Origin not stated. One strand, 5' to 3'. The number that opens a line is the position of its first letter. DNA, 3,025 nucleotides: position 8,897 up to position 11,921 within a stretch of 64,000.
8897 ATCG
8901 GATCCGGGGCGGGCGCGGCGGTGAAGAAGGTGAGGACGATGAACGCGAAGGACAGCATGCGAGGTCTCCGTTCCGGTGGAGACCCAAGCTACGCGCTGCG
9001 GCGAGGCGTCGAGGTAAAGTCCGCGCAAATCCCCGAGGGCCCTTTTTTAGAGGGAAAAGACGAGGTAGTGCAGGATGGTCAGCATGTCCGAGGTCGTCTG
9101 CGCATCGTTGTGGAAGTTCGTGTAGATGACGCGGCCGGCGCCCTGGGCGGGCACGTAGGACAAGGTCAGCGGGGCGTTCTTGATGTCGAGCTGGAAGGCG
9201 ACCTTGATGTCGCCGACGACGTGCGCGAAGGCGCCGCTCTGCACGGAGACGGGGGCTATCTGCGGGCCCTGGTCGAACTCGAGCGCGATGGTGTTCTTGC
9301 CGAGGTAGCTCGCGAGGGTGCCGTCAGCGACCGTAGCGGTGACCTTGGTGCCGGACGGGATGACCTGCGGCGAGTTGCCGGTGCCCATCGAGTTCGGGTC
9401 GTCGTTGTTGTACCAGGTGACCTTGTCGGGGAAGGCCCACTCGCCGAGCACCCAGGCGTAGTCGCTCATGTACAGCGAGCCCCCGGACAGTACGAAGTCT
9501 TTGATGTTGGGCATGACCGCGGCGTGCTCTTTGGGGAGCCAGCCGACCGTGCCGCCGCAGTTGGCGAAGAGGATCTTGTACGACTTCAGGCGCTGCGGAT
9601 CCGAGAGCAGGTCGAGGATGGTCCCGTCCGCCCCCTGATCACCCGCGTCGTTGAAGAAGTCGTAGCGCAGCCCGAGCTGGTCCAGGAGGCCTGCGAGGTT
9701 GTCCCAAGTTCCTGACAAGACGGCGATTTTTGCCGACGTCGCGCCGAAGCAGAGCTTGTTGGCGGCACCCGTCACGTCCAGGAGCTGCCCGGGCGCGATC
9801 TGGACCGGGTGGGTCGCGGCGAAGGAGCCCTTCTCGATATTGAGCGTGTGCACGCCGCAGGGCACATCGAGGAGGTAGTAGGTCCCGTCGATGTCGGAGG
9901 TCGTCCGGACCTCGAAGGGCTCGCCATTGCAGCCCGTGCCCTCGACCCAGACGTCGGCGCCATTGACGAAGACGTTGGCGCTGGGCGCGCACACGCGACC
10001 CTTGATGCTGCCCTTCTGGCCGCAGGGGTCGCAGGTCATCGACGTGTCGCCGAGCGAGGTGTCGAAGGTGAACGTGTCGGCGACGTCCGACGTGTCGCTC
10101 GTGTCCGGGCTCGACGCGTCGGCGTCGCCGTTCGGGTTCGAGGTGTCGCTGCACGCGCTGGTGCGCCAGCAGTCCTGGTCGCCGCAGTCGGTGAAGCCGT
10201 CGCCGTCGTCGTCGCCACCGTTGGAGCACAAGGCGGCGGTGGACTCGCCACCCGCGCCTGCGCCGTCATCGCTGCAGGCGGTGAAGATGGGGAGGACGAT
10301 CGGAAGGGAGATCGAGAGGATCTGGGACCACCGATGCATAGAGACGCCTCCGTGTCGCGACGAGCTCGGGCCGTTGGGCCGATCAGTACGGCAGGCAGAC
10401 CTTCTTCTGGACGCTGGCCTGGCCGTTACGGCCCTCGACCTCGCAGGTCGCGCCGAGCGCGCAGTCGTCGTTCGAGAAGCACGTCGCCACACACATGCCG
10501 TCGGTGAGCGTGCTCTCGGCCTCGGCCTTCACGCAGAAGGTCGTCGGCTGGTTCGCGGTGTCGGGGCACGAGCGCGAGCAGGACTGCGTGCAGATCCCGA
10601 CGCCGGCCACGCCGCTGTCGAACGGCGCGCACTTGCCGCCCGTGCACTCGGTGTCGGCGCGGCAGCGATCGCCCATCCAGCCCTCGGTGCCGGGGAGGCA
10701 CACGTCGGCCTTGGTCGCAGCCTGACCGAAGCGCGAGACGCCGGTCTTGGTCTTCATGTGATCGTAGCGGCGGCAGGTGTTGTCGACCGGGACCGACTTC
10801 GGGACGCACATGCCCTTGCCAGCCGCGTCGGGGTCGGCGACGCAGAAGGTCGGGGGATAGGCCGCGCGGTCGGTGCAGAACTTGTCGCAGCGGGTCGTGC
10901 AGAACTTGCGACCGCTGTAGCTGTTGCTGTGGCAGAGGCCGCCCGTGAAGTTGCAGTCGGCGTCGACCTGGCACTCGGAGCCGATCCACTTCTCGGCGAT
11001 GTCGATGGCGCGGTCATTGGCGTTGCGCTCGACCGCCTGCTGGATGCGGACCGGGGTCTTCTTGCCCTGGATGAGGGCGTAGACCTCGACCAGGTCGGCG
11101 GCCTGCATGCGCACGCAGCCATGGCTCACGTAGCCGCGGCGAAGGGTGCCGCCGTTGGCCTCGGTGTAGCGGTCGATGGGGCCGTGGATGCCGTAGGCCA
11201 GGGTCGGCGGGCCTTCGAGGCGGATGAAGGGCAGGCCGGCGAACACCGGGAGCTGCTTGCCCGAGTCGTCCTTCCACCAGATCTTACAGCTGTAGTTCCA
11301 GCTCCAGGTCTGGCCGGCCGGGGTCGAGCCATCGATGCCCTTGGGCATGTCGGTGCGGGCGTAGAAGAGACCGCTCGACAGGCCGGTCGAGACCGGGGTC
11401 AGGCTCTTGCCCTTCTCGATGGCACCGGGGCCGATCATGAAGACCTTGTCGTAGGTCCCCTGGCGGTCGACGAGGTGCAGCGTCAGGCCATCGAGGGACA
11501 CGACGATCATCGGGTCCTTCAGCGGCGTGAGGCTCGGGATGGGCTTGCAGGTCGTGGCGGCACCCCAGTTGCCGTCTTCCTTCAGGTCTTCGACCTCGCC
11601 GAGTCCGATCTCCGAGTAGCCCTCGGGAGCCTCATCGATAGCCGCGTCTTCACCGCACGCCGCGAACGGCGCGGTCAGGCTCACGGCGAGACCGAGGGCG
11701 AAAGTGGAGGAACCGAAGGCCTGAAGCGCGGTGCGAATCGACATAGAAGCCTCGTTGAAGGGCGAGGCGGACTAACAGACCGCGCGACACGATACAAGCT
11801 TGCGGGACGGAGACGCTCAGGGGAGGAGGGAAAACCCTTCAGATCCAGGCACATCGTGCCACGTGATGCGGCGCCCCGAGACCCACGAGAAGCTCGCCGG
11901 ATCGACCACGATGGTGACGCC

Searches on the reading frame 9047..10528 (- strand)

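Call 63: search_protein_families(library=pfam, proteins=[window:9047-10528:-], max_evalue=0.0001)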
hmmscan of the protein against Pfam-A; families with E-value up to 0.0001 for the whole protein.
window:9047-10528:- (493 aa): 1 family
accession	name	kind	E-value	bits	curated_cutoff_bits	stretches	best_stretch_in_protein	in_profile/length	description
PF13620.12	CarboxypepD_reg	-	2.5e-07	31.4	32.3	1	174-252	1-77/82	Carboxypeptidase regulatory-like domain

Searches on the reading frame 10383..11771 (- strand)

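Call 63: search_protein_families(library=pfam, proteins=[window:10383-11771:-], max_evalue=0.0001)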
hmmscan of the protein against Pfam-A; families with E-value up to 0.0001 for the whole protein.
window:10383-11771:- (462 aa): 1 family
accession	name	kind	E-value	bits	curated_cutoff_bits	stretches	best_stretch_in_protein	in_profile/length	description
PF03734.19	YkuD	-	1.1e-08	36.2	23.4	1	89-243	4-146/146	L,D-transpeptidase catalytic domain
